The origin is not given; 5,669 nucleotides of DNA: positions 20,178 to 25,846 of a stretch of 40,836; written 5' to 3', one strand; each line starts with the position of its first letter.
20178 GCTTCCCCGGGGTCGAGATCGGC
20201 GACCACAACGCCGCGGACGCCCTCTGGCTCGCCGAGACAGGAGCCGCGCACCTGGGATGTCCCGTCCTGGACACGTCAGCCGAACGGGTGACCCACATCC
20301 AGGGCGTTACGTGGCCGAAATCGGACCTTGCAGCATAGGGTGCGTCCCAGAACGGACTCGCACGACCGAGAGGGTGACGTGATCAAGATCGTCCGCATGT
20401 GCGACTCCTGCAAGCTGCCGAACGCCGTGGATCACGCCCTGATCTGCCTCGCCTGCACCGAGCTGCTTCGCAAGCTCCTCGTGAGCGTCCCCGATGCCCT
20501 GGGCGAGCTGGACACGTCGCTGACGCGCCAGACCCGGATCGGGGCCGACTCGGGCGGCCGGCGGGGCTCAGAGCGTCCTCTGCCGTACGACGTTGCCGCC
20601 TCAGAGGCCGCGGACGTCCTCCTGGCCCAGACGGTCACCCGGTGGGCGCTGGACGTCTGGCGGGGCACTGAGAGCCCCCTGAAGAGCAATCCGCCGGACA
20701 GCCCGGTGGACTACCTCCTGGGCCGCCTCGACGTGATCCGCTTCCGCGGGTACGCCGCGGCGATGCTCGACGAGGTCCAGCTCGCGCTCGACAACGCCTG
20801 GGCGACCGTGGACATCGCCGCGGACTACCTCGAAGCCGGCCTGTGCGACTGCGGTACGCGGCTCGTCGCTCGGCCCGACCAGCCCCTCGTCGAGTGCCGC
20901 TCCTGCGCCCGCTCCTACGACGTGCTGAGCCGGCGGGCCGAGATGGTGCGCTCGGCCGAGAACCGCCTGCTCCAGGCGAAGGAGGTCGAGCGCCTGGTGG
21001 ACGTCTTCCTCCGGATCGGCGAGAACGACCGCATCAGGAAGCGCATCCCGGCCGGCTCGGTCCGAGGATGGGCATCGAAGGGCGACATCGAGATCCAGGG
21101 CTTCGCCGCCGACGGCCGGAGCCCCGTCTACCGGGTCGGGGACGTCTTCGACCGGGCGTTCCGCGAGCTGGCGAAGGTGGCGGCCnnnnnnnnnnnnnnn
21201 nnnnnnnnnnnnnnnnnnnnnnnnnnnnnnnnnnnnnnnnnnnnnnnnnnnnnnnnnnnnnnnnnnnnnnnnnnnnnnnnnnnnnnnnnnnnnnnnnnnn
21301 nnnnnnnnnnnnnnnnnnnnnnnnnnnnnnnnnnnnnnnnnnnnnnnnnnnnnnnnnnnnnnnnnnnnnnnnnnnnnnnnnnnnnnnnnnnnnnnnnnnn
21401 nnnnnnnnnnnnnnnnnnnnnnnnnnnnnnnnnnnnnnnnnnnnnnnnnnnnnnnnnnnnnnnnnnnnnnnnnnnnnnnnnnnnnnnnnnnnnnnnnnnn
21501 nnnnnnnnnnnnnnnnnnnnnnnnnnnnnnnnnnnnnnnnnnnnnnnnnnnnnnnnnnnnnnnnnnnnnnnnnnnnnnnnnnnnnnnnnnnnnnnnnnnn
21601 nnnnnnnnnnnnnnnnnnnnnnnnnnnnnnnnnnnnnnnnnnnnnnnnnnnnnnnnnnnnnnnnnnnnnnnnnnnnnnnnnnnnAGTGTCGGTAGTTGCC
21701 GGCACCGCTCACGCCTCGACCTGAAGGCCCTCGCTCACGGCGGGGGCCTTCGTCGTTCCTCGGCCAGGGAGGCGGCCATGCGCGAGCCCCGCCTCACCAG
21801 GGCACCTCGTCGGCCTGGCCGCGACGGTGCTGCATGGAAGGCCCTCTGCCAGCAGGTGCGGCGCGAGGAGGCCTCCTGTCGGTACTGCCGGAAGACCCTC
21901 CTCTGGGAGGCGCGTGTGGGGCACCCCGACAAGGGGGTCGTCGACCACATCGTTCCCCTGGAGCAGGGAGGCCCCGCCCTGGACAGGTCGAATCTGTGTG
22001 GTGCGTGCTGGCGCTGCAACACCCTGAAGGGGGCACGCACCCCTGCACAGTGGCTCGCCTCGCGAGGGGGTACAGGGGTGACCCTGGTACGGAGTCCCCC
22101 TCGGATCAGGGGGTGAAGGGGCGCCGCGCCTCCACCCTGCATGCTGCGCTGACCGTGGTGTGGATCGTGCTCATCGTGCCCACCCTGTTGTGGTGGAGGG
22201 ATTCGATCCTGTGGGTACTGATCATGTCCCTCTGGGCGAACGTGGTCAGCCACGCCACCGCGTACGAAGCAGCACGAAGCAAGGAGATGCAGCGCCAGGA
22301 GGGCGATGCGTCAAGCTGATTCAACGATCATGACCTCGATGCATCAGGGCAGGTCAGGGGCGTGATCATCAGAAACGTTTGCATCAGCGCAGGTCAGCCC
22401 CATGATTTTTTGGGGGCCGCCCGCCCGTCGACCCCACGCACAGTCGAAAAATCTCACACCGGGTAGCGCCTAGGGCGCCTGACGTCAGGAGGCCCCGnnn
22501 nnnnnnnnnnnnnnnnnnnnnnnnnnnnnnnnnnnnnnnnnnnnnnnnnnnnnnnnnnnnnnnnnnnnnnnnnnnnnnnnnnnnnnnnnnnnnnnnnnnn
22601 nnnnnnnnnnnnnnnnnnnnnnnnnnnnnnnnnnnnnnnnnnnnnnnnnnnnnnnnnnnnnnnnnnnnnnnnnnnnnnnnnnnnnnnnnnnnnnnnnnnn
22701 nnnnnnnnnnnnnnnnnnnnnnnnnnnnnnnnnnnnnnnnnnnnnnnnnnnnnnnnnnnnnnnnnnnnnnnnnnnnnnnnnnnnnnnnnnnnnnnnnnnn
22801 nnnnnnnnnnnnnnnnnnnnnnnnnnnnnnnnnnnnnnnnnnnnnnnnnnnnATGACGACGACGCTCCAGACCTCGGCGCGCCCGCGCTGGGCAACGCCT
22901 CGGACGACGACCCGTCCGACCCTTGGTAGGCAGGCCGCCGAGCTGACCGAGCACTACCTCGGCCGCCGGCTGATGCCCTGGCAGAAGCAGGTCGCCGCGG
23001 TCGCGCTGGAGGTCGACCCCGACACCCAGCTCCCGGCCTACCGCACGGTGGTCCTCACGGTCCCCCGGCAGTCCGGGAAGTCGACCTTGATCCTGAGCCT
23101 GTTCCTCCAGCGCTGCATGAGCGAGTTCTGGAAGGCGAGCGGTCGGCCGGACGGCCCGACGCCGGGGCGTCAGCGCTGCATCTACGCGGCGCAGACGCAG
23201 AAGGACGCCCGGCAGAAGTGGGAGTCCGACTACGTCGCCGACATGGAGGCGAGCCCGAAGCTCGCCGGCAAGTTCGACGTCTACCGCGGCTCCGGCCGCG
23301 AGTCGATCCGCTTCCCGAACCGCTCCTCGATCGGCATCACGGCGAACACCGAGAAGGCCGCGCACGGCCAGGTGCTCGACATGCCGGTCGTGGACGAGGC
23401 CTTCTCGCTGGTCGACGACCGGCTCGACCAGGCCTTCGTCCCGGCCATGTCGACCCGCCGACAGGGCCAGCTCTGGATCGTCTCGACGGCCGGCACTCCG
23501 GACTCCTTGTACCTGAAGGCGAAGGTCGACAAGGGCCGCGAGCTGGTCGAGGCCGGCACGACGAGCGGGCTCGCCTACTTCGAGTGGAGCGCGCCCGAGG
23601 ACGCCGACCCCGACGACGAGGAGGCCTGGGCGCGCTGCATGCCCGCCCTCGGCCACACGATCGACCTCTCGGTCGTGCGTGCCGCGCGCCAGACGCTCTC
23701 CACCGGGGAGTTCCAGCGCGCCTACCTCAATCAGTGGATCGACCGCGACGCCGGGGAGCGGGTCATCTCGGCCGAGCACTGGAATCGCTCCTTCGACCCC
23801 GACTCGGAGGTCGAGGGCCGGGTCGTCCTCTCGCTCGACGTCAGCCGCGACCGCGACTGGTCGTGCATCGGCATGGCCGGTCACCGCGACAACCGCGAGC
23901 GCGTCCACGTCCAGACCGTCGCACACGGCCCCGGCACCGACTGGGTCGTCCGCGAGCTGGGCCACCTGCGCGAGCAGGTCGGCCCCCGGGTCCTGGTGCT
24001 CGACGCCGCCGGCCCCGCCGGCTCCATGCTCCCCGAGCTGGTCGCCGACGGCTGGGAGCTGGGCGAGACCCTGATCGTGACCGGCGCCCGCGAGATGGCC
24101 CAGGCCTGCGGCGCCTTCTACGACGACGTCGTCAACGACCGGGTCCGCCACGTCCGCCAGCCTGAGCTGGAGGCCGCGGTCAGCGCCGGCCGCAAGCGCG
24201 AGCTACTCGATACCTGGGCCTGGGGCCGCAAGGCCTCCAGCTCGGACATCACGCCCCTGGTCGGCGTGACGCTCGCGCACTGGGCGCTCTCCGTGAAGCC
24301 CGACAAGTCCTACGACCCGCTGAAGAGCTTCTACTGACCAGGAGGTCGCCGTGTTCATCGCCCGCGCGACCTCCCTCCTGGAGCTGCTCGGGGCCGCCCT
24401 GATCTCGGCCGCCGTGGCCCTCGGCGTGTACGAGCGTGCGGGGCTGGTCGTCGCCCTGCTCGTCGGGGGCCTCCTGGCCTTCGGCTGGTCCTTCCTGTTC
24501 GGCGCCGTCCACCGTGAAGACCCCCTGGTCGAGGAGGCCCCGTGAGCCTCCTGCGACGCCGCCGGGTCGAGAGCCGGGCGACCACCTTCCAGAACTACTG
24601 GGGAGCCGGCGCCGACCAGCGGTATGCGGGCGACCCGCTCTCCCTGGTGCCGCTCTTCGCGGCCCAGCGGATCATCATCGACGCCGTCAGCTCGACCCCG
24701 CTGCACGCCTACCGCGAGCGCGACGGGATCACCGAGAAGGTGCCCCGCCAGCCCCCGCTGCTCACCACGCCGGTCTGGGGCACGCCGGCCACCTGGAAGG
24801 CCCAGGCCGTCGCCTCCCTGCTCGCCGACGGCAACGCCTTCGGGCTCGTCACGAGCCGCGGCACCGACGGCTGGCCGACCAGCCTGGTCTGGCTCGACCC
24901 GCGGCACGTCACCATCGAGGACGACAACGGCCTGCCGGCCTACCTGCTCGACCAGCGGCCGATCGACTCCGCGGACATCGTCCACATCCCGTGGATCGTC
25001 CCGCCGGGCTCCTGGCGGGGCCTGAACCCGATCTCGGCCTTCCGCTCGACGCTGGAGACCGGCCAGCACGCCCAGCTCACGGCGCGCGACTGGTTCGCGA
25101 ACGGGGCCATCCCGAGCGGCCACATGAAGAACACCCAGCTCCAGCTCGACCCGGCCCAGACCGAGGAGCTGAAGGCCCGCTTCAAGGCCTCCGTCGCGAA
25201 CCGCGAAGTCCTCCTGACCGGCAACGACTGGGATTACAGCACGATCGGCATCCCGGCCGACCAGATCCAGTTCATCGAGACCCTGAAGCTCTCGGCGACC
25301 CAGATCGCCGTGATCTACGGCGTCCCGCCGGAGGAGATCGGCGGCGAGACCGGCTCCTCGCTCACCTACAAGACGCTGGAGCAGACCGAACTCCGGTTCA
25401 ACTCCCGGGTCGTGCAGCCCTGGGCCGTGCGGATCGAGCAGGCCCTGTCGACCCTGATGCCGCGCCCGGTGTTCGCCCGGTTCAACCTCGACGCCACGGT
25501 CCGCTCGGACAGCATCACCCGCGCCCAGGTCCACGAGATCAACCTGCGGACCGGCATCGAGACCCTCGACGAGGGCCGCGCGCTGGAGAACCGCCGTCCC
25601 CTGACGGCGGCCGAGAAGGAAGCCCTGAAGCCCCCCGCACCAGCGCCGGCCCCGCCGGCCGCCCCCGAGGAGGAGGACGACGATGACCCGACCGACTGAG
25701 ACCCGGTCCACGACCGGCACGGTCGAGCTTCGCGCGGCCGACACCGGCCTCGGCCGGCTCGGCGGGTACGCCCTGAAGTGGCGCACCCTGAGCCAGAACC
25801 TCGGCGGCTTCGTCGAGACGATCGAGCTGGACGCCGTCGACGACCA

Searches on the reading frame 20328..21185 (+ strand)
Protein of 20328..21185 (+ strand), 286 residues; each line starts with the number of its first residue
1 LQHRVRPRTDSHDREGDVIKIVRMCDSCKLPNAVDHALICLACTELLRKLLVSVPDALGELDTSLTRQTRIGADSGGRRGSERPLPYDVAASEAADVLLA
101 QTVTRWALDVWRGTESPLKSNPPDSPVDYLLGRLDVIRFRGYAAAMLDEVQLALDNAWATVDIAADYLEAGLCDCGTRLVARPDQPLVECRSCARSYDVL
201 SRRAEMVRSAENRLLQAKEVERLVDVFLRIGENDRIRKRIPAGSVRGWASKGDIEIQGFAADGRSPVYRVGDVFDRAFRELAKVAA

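Call 71: search_protein_families(library=phrogs, proteins=[window:20328-21185:+], max_evalue=0.001)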
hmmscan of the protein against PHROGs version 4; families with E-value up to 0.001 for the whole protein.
window:20328-21185:+ (286 aa): 2 families
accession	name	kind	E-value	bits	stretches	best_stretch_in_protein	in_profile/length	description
phrog_908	-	unknown function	2.9e-35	122.9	1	22-279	51-309/361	-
phrog_1467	-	unknown function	2.7e-07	31.4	1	28-197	14-201/226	-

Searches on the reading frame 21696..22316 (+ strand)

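Call 71: search_protein_families(library=phrogs, proteins=[window:21696-22316:+], max_evalue=0.001)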
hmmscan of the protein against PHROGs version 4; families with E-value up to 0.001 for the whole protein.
window:21696-22316:+ (207 aa): 1 family
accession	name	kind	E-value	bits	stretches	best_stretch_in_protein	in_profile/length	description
phrog_24082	-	unknown function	2.8e-10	41.1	1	149-195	10-56/64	-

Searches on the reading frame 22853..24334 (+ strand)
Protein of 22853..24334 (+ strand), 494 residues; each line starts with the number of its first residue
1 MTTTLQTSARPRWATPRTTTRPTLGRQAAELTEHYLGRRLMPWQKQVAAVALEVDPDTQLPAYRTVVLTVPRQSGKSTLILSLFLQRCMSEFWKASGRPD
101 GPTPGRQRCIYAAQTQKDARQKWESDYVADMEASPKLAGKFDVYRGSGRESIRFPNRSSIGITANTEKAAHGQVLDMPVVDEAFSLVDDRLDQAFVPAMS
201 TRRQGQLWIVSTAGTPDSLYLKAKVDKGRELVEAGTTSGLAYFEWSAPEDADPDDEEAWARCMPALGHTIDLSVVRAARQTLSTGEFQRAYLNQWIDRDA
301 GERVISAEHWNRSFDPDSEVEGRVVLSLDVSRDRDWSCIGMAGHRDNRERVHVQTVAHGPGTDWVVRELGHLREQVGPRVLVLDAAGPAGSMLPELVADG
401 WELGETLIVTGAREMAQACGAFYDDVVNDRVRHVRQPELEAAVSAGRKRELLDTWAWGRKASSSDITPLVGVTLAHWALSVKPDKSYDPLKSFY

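Call 71: search_protein_families(library=phrogs, proteins=[window:22853-24334:+], max_evalue=0.001)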
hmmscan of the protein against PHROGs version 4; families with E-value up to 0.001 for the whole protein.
window:22853-24334:+ (494 aa): 3 families
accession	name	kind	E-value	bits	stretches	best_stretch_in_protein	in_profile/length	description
phrog_9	-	head and packaging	2.3e-78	265.9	1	6-486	60-670/812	terminase large subunit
phrog_2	-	head and packaging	2.7e-16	60.5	1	39-390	265-539/807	terminase large subunit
phrog_2699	-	head and packaging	3.7e-07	30.3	1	245-357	22-140/315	terminase large subunit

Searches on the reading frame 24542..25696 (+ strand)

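Call 71: search_protein_families(library=phrogs, proteins=[window:24542-25696:+], max_evalue=0.001)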
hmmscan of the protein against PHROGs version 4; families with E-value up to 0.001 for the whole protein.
window:24542-25696:+ (385 aa): 5 families
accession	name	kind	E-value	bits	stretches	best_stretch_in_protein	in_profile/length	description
phrog_12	-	head and packaging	6.6e-60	204.8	1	37-365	95-428/646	portal protein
phrog_2662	-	head and packaging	1.3e-30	107.6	1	88-366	124-420/717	portal protein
phrog_5929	-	head and packaging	1.1e-24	88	1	181-356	8-187/228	portal protein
phrog_11323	-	unknown function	1.4e-09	39.1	1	274-355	8-94/130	-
phrog_2271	-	head and packaging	3.7e-05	22.6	1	160-357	190-389/859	portal protein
